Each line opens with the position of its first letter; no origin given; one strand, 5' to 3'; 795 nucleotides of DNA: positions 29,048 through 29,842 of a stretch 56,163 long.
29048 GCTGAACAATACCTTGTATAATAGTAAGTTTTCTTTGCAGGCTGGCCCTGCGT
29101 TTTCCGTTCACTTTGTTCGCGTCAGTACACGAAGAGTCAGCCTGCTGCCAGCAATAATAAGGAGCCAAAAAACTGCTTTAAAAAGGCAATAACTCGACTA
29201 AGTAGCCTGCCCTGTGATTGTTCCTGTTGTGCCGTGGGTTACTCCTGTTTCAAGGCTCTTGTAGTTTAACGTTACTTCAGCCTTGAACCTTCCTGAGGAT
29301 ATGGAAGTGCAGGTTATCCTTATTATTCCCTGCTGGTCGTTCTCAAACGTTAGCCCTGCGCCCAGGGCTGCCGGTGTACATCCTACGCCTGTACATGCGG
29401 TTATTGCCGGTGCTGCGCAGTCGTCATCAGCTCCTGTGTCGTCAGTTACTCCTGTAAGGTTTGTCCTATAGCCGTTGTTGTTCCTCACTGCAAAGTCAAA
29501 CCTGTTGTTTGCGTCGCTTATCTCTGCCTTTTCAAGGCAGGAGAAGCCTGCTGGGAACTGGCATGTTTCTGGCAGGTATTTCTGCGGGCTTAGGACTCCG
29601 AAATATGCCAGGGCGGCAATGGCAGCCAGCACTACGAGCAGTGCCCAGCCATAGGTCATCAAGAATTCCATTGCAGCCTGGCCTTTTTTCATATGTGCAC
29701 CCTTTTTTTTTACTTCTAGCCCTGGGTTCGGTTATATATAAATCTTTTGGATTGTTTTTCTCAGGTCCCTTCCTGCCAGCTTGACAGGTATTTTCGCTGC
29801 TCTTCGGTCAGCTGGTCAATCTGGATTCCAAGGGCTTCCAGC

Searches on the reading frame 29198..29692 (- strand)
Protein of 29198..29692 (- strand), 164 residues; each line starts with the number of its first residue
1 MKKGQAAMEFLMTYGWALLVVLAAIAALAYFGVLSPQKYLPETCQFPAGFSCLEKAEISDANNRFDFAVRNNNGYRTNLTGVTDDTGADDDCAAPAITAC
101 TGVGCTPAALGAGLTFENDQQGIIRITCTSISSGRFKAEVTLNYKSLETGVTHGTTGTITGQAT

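Call 4: search_protein_families(library=pfam, proteins=[window:29198-29692:-], max_evalue=1)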
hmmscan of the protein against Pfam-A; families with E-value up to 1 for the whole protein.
window:29198-29692:- (164 aa): 1 family
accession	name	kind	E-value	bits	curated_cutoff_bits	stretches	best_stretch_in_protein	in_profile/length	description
PF25707.1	UL78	-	0.24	10.9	50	1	13-54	125-166/361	Herpesvirus UL78 G protein-coupled receptor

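Call 58: find_related_loci(query=window:29198-29692:-, collection=metagenome_contigs, flank=8000)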
Query window:29198-29692:- (164 aa) in metagenome_contigs; peptide patterns used: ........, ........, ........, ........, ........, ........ (x = any residue, [..] = any of these).
600 stretches matched a pattern (row limit reached: there are more); 58 encode a relative of the query (tblastn E <= 1e-3); 58 distinct loci.
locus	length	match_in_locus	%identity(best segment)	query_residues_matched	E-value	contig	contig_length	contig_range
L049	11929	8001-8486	48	1-164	8e-43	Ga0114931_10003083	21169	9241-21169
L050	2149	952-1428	48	1-163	8e-41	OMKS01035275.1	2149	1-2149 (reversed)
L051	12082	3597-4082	45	1-163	5e-40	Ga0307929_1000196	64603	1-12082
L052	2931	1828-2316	46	1-161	7e-39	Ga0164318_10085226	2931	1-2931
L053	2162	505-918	43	1-160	7e-33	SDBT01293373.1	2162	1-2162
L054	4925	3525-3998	46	1-163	1e-31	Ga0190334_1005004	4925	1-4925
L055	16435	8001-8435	45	1-162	5e-31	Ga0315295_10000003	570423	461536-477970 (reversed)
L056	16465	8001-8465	41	1-162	8e-31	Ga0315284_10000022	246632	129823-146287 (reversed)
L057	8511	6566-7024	40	1-162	2e-30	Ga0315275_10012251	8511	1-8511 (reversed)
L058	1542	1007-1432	42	1-161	2e-30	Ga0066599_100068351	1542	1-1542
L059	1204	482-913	42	1-159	8e-30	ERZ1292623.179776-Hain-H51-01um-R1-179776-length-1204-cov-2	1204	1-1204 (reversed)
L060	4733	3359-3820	41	1-162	8e-29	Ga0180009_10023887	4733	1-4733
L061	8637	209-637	40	1-161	2e-28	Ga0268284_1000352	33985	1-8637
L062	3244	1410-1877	39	1-162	2e-28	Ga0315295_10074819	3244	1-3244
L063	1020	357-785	41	1-162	1e-27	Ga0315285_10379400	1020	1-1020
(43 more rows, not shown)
